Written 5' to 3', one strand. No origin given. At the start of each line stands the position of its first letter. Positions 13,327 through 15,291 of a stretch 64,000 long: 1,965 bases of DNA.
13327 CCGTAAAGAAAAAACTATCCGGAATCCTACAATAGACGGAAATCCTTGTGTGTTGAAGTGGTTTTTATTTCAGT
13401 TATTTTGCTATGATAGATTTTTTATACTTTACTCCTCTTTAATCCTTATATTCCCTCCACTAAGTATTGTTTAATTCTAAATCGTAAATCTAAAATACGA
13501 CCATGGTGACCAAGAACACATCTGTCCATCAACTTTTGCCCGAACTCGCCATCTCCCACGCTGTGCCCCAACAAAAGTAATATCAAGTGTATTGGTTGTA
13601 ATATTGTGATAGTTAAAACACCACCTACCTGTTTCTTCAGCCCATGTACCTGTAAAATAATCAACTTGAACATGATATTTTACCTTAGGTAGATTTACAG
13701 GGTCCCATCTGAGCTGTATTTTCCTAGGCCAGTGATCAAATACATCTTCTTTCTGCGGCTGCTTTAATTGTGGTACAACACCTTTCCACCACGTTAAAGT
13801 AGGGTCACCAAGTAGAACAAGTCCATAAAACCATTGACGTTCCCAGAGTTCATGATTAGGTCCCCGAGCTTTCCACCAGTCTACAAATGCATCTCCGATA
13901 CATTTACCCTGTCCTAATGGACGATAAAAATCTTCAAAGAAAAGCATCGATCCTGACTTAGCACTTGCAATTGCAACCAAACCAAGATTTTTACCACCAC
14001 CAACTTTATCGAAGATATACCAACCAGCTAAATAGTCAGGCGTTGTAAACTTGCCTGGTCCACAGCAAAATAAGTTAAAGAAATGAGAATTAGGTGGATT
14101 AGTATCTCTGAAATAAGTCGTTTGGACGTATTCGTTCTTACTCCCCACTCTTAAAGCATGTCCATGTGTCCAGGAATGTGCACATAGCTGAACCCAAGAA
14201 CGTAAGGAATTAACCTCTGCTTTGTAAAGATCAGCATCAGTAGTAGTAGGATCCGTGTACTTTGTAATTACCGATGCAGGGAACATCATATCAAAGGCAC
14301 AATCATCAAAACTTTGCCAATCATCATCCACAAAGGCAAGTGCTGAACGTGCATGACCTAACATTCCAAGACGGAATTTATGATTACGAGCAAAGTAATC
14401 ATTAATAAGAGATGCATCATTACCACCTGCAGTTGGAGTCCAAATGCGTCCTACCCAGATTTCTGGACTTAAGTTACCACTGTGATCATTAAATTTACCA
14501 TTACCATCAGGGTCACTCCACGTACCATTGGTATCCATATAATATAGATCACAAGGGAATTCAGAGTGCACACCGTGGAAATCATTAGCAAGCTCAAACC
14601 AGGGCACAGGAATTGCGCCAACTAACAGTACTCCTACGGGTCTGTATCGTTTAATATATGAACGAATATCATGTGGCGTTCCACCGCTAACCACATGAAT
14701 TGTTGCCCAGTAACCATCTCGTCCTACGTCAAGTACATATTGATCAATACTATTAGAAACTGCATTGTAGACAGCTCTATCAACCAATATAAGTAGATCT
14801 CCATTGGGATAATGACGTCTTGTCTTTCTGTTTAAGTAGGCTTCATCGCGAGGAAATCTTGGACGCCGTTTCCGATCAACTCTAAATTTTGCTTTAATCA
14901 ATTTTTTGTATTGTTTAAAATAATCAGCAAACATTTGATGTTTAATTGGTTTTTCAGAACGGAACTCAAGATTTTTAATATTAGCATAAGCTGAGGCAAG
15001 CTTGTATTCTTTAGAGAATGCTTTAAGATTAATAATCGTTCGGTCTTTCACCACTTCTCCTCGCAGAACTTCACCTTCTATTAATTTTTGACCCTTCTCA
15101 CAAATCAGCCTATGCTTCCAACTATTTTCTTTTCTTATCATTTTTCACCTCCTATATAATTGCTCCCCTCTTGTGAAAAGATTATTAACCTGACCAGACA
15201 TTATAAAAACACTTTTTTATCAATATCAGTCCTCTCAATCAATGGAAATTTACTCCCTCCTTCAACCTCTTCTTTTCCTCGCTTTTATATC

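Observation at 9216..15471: Island of three cysteine-peptidase folds: two signal-less gingipain/C25-like proteins plus a membrane papain-fold protein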

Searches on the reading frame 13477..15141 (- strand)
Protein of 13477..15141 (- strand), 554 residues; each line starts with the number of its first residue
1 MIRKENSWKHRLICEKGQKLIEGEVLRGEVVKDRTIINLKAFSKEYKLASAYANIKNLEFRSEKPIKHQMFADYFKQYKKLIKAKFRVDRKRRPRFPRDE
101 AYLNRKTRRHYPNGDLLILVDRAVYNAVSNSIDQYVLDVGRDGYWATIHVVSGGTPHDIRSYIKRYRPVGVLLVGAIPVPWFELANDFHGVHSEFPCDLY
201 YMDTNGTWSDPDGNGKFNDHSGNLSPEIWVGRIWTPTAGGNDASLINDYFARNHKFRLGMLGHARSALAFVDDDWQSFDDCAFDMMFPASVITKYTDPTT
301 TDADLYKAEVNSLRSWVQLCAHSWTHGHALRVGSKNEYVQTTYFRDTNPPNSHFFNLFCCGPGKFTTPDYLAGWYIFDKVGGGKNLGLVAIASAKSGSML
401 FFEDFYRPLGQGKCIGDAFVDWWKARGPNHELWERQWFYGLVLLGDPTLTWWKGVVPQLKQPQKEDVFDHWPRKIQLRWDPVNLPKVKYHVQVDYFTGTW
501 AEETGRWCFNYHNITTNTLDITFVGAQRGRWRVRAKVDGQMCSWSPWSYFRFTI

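Call 3: search_protein_families(library=pfam, proteins=[window:13477-15141:-], max_evalue=1)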
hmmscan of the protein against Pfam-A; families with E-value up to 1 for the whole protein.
window:13477-15141:- (554 aa): 2 families
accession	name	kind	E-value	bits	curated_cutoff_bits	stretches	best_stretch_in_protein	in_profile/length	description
PF01364.23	Peptidase_C25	-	9.5e-08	32.1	23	1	155-449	45-372/374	Peptidase family C25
PF01108.23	Tissue_fac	-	0.11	12.8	27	1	476-541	38-104/107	Tissue factor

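Call 4: search_protein_families(library=ncbifam, proteins=[window:13477-15141:-], max_evalue=1)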
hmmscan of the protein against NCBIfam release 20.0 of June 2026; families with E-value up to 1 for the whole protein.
window:13477-15141:- (554 aa): 0 families

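Call 5: search_protein_families(library=padloc, proteins=[window:13477-15141:-], max_evalue=1)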
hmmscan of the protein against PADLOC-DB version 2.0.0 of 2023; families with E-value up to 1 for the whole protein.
window:13477-15141:- (554 aa): 0 families

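Call 11: find_homologous_proteins(query=window:13477-15141:-)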
Query window:13477-15141:- (554 aa): 494 proteins with E <= 0.001 among 8000 candidates; the best 120 are listed.
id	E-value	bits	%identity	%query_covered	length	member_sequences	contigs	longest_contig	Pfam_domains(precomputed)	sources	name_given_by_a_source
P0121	0.0e+0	1351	100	100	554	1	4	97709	PF01364.25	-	-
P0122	0.0e+0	1126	82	99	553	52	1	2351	PF01364.25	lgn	-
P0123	0.0e+0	1046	76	100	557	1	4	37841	-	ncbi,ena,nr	ncbi:MAG: C25 family cysteine peptidase [Desulfobacterales bacterium]|nr:C25 family cysteine peptida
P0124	0.0e+0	1046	75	100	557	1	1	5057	-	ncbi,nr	ncbi:MAG: hypothetical protein KJP23_08720 [Deltaproteobacteria bacterium]|nr:hypothetical protein [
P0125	0.0e+0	1031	76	100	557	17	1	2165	PF01364.25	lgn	-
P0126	0.0e+0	1030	75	100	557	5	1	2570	-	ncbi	-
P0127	1.5e-294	996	74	100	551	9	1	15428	PF01364.25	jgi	-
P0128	6.3e-293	991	74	100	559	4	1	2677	PF01364.25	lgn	-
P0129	2.1e-292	989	73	100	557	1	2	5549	-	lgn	-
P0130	9.2e-292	987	74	99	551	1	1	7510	-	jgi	jgi:hypothetical protein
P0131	2.8e-291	986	74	100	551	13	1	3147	PF01364.25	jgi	-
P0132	4.4e-290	982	74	99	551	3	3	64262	-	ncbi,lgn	-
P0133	4.8e-290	982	73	100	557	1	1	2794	-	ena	-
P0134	1.4e-287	973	74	99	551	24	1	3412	PF01364.25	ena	-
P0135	2.6e-287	972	72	100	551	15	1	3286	PF01364.25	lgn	-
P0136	3.5e-287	972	73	100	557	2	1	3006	PF01364.25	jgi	jgi:hypothetical protein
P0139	1.6e-285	967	72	99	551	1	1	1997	PF01364.25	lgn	-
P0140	1.9e-285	966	73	100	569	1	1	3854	PF01364.25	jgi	jgi:hypothetical protein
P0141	2.7e-284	963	72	100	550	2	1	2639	PF01364.25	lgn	-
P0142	5.1e-284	962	73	100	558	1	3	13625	PF01364.25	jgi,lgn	jgi:hypothetical protein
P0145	4.1e-283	959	73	99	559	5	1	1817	PF01364.25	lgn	-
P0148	1.9e-282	956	72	100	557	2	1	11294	PF01364.25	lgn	-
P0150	3.4e-282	956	73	100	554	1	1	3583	PF01364.25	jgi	-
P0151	1.2e-281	954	71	100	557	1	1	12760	PF01364.25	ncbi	-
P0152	5.2e-281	952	71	100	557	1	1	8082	PF01364.25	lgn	-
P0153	1.1e-280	951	71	100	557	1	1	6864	PF01364.25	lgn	-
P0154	3.1e-280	949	71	99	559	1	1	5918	PF01364.25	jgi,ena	-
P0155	3.8e-280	949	71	100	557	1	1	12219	PF01364.25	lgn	-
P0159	8.1e-279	944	70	100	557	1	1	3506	PF01364.25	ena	-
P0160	9.2e-279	944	71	99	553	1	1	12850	PF01364.25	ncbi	-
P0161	3.7e-278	942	72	98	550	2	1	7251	PF01364.25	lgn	-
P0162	2.5e-277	940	70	98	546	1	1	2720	PF01364.25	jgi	jgi:hypothetical protein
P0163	8.2e-277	938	70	99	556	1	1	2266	PF01364.25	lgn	-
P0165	2.7e-275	933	70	100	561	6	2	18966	PF01364.25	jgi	-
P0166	2.9e-275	933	71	98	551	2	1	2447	PF01364.25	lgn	-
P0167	2.9e-274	929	70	99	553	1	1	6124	PF01364.25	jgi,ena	-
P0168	9.6e-274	928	69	99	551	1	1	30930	PF01364.25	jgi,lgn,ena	-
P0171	2.8e-273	926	69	100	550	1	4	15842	PF01364.25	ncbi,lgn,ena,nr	ncbi:MAG TPA: hypothetical protein DDZ80_03030 [Cyanobacteria bacterium UBA8803]|nr:hypothetical pro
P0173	8.0e-272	921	68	100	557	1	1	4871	PF01364.25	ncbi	-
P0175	1.9e-270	917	68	99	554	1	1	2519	PF01364.25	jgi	jgi:hypothetical protein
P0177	8.1e-270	915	69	100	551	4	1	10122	PF01364.25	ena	-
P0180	4.5e-269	912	68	99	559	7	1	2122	PF01364.25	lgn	-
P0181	5.3e-269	912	68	100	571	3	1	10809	PF01364.25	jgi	jgi:hypothetical protein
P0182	6.8e-269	912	69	98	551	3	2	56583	PF01364.25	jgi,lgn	jgi:hypothetical protein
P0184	1.7e-268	910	69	97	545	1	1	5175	PF01364.25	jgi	jgi:peptidase C25-like protein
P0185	2.2e-268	910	69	98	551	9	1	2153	PF01364.25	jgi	jgi:hypothetical protein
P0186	7.2e-268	908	67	99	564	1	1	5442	PF01364.25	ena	-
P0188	1.4e-267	907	69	98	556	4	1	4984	PF01364.25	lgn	-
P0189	2.5e-267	907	67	99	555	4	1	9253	PF01364.25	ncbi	-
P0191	2.6e-266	903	67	99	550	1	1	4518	PF01364.25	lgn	-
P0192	4.9e-265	899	67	100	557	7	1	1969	PF01364.25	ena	-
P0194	2.8e-264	896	68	100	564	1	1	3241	PF01364.25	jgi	jgi:hypothetical protein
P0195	6.2e-264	895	66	100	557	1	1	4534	PF01364.25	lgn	-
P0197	1.5e-263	894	68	98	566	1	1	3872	PF01364.25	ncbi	-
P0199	5.9e-263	892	68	97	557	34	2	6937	PF01364.25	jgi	jgi:hypothetical protein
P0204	2.6e-261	887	65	99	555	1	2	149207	PF01364.25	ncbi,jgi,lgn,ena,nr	ncbi:MAG: hypothetical protein KJ804_05235 [Proteobacteria bacterium]|nr:hypothetical protein [Pseud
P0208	3.4e-260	883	65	100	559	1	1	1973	PF01364.25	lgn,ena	-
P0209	4.4e-260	883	65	100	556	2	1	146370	PF01364.25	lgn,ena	-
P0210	7.4e-260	882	65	99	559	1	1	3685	PF01364.25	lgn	-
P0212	1.8e-259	881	67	97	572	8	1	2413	PF01364.25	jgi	-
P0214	3.6e-258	876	66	97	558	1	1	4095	PF01364.25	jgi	jgi:hypothetical protein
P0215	2.3e-257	874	65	99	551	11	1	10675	PF01364.25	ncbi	ncbi:MAG: hypothetical protein ACTSP9_08485 [Promethearchaeota archaeon]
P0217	8.3e-257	872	64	100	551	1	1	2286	PF01364.25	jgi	jgi:hypothetical protein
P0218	1.5e-256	871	64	100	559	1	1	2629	PF01364.25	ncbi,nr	ncbi:MAG: hypothetical protein GY850_39790 [bacterium]|nr:hypothetical protein [bacterium]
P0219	5.6e-256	869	64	98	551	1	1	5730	PF01364.25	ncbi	-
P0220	7.3e-255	865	66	98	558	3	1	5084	PF01364.25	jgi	jgi:hypothetical protein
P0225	4.9e-254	863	64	100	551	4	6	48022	PF01364.25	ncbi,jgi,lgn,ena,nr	ncbi:MAG TPA: C25 family cysteine peptidase [Acidobacteriota bacterium]|nr:C25 family cysteine pepti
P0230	6.5e-252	856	61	99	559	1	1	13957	PF01364.25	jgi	jgi:hypothetical protein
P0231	9.6e-252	855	67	94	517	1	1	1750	PF01364.25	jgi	jgi:hypothetical protein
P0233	2.9e-251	853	63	100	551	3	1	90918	PF01364.25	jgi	-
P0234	4.1e-251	853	63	100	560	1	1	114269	PF01364.25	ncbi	-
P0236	2.5e-248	844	63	97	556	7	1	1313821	-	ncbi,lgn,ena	-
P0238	6.0e-248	843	64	98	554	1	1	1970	PF01364.25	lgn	-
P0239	1.2e-247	841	64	97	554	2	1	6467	PF01364.25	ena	-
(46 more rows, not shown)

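Call 13: find_related_loci(query=window:13477-15141:-, collection=metagenome_contigs, flank=10000)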
Query window:13477-15141:- (554 aa) in metagenome_contigs; peptide patterns used: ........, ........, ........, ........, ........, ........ (x = any residue, [..] = any of these).
81 stretches matched a pattern; 53 encode a relative of the query (tblastn E <= 1e-3); 52 distinct loci.
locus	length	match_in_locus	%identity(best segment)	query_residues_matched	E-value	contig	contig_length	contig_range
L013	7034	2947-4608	82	1-554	0e+0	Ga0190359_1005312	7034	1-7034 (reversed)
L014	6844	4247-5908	81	1-554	0e+0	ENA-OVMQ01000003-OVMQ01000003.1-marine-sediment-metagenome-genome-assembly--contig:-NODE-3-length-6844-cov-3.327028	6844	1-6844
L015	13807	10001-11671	76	2-554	0e+0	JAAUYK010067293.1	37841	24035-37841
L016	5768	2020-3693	75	1-554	0e+0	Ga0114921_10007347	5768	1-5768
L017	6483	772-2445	76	1-554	0e+0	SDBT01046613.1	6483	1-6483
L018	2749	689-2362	75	1-554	0e+0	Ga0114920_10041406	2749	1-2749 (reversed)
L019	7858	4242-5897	74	1-554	0e+0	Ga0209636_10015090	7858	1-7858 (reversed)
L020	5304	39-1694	73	1-554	0e+0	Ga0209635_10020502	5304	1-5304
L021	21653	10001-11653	74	2-554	0e+0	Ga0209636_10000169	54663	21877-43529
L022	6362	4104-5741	74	7-554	0e+0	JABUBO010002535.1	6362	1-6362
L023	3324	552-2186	74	7-554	0e+0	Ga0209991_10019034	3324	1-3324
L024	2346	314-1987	71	1-554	0e+0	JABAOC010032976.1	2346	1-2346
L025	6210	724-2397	71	1-554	0e+0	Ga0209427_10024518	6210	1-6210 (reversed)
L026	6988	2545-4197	71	2-554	0e+0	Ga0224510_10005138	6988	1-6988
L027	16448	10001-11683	70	2-554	0e+0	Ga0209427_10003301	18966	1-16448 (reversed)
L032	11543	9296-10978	67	3-553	0e+0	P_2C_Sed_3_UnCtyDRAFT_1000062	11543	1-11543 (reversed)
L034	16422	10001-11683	67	3-553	0e+0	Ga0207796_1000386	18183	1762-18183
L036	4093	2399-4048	67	9-554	0e+0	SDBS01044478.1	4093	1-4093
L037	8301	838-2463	62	16-554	0e+0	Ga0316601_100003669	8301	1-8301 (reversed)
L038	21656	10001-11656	64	1-554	0e+0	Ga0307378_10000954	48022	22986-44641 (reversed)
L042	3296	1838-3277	62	16-496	0e+0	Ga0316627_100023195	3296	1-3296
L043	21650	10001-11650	54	11-554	0e+0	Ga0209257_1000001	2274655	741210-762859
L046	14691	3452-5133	74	3-553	0e+0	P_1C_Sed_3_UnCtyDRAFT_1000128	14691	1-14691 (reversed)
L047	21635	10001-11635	50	6-554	0e+0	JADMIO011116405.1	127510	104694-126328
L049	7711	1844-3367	53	52-554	0e+0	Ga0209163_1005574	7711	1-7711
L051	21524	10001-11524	53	52-554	3e-180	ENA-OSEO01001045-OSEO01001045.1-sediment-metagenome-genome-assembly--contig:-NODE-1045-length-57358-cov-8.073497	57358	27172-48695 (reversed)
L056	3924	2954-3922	64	16-338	4e-146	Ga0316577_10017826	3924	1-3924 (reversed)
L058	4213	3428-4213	68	16-276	3e-118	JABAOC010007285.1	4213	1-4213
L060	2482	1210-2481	71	30-461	2e-82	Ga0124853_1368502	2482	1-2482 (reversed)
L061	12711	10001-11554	51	37-554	0e+0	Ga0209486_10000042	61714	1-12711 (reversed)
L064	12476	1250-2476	29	75-452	8e-49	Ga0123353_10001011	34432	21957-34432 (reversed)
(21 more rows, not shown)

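Call 18: search_solved_structures(query=window:13477-15141:-, max_evalue=10, show_alignments=2)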
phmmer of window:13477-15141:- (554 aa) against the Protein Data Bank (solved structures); distinct sequences matched with E-value up to 10: 1.
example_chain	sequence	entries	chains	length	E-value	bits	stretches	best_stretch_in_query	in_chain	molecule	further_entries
1oe9_B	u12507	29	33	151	1.3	10.7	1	362-388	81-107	MYOSIN LIGHT CHAIN 1, SLOW-TWITCH MUSCLE A ISOFORM | MYOSIN LIGHT CHAIN 1 | Myosin light chain 6B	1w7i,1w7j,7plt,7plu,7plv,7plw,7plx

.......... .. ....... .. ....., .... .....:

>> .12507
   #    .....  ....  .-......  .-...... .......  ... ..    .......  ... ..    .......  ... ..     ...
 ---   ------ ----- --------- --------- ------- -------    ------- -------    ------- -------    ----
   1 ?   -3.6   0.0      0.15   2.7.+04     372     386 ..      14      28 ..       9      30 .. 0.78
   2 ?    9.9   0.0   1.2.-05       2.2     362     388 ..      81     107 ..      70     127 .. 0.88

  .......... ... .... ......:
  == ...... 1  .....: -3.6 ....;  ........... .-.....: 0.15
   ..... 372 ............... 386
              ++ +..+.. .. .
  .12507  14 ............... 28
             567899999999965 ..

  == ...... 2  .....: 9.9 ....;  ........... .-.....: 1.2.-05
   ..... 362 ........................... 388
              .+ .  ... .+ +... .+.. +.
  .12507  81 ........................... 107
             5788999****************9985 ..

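Call 25: find_encoding_contigs(protein=P0121, flank=10000, max_places=4)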
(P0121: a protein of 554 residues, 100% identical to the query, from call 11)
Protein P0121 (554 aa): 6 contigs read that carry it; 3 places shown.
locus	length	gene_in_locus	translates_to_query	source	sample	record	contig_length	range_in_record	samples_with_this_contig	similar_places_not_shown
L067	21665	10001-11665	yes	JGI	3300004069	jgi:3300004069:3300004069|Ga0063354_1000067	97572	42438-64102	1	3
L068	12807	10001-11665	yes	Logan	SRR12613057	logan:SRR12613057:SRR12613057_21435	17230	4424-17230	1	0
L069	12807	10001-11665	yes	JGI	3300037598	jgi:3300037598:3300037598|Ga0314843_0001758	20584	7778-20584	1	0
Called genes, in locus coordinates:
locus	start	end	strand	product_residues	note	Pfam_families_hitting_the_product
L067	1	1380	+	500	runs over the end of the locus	PF23355:IFT52_GIFT (faint), PF23357:DUF7088, PF09822:ABC_transp_aux, PF14258:DUF4350 (faint)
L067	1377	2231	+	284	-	PF14238:DUF4340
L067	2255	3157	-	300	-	PF01545:Cation_efflux, PF16916:ZT_dimer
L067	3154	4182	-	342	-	PF00155:Aminotran_1_2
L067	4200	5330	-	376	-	PF01702:TGT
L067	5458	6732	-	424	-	PF00374:NiFeSe_Hases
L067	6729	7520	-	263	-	PF01058:Oxidored_q6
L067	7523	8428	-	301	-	PF00970:FAD_binding_6 (weak), PF00175:NAD_binding_1, PF10418:DHODB_Fe-S_bind (weak)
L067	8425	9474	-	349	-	PF12838:Fer4_7 (faint), PF13187:Fer4_9 (faint), PF14697:Fer4_21 (faint), PF00037:Fer4 (faint), PF17179:Fer4_22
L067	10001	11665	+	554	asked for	PF01364:Peptidase_C25 (weak)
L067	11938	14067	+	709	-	PF08126:Propeptide_C25, PF01364:Peptidase_C25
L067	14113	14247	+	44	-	-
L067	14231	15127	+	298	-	-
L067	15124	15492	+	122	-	-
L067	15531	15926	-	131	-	-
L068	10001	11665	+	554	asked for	PF01364:Peptidase_C25 (weak)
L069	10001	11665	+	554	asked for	PF01364:Peptidase_C25 (weak)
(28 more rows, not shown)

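Call 36: find_related_loci(query=A2, collection=viral_contigs, flank=10000)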
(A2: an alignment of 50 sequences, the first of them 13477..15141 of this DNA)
Query A2 (554 aa) in viral_contigs; peptide patterns used: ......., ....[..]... (x = any residue, [..] = any of these).
20 stretches matched a pattern, but none encodes a relative of the query by tblastn (E <= 1e-3).

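Call 37: find_encoding_contigs(protein=P0204, flank=8000, max_places=1)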
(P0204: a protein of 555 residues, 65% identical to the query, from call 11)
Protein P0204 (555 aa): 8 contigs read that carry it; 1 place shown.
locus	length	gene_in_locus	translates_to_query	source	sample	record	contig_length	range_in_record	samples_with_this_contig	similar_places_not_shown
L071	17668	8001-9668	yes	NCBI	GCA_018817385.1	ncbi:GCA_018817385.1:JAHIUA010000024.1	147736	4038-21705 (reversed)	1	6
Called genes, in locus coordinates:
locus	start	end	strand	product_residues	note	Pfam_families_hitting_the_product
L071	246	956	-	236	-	-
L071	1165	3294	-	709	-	PF00089:Trypsin, PF13365:Trypsin_2 (weak)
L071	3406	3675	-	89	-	-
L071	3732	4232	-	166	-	-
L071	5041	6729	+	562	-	PF01483:P_proprotein, PF03415:Peptidase_C11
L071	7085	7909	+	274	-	PF00656:Peptidase_C14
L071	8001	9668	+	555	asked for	PF01364:Peptidase_C25 (weak)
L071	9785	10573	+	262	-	-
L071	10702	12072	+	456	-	PF05402:PqqD (weak), PF04055:Radical_SAM, PF13186:SPASM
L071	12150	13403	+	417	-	PF09412:XendoU, PF00932:LTD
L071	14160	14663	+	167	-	-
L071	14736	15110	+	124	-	-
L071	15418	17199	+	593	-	PF02922:CBM_48, PF00128:Alpha-amylase, PF02806:Alpha-amylase_C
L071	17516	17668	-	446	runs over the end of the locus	PF00072:Response_reg, PF00158:Sigma54_activat, PF14532:Sigma54_activ_2, PF07728:AAA_5 (weak), PF25601:AAA_lid_14, PF02954:HTH_8, PF13556:HTH_30 (faint)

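Call 38: find_encoding_contigs(protein=P0236, flank=8000, max_places=1)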
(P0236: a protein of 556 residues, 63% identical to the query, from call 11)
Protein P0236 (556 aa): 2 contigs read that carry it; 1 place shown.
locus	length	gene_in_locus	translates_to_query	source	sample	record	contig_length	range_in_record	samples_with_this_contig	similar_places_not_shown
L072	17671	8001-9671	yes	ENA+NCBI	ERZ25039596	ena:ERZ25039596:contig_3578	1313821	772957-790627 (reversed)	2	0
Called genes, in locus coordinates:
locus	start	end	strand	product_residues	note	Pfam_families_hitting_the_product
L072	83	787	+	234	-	PF04391:DUF533, PF05099:TerB (faint)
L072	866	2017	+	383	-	PF14237:GYF_2, PF01987:AIM24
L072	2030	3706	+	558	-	PF00005:ABC_tran, PF02463:SMC_N (faint), PF13476:AAA_23 (faint), PF13555:AAA_29 (faint), PF13304:AAA_21 (faint), PF12848:ABC_tran_Xtn, PF00005:ABC_tran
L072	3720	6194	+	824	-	PF09371:Tex_N, PF22706:Tex_central_region, PF14639:YqgF (weak), PF16921:Tex_YqgF, PF12836:HHH_3, PF17674:HHH_9, PF00575:S1, PF23459:S1_RRP5 (weak)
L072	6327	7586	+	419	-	PF00890:FAD_binding_2 (faint), PF03486:HI0933_like, PF07992:Pyr_redox_2 (weak), PF12831:FAD_oxidored (weak), PF13454:NAD_binding_9 (weak), PF13738:Pyr_redox_3 (faint), PF01266:DAO (weak), PF22780:HI0933_like_1st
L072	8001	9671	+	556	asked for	-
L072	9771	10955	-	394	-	PF14907:NTP_transf_5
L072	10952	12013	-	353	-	PF27840:ScmC (faint)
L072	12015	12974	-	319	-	-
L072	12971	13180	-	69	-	-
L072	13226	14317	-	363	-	PF20067:SSL_N (faint)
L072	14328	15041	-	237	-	PF13641:Glyco_tranf_2_3, PF00535:Glycos_transf_2, PF10111:Glyco_tranf_2_2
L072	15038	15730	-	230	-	PF00535:Glycos_transf_2, PF10111:Glyco_tranf_2_2, PF13641:Glyco_tranf_2_3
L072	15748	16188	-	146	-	PF05402:PqqD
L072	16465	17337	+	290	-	PF18171:LSDAT_prok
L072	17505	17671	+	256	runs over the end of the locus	-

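Call 41: search_protein_families(library=pfam, proteins=[L025:2575-3465:+, L071:9785-10573:+, L071:7085-7909:+, L071:5041-6729:+, L071:12150-13403:+, L071:1165-3294:-], max_evalue=0.1)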
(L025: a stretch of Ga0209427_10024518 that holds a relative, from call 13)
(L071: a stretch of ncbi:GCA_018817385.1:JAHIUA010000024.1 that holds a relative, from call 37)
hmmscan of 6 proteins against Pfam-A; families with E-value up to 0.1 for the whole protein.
L025:2575-3465:+ (296 aa): 2 families
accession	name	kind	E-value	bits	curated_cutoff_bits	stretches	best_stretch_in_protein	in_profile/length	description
PF13472.12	Lipase_GDSL_2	-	2e-06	28.9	32.9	1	83-280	1-177/178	GDSL-like Lipase/Acylhydrolase family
PF00657.28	Lipase_GDSL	-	2e-06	28.5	23.6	1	81-284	1-206/208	GDSL-like Lipase/Acylhydrolase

L071:9785-10573:+ (262 aa): 1 family
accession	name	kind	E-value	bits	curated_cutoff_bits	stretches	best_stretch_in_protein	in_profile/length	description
PF10397.14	ADSL_C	-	0.076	13.8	32.7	0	9-34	39-64/79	Adenylosuccinate lyase C-terminus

L071:7085-7909:+ (274 aa): 1 family
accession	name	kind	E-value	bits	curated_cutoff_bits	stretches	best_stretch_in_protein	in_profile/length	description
PF00656.27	Peptidase_C14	-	9.5e-29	101.2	21.4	1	3-265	2-226/233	Caspase domain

L071:5041-6729:+ (562 aa): 2 families
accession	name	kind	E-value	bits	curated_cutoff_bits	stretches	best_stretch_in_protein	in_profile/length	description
PF03415.19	Peptidase_C11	-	4.2e-51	175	25.8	2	294-551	102-356/359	Clostripain family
PF01483.27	P_proprotein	-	3.4e-22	78.8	21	1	39-126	1-85/86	Proprotein convertase P-domain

L071:12150-13403:+ (417 aa): 2 families
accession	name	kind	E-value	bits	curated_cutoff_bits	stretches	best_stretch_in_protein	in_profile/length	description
PF09412.15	XendoU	-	9.3e-33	113.9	32.3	1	3-289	5-262/262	Endoribonuclease XendoU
PF00932.25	LTD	-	3.1e-08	34.4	34.3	1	310-404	5-108/109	Lamin Tail Domain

L071:1165-3294:- (709 aa): 3 families
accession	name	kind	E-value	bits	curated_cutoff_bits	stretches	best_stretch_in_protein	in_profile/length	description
PF00089.32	Trypsin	-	6.3e-65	219.5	20.6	2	61-290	1-220/220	Trypsin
PF13365.12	Trypsin_2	-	2e-13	51.8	27.6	2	489-658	1-136/144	Trypsin-like peptidase domain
PF15416.12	DUF4623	-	0.011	14.6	28.9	1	150-215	281-344/450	Domain of unknown function (DUF4623)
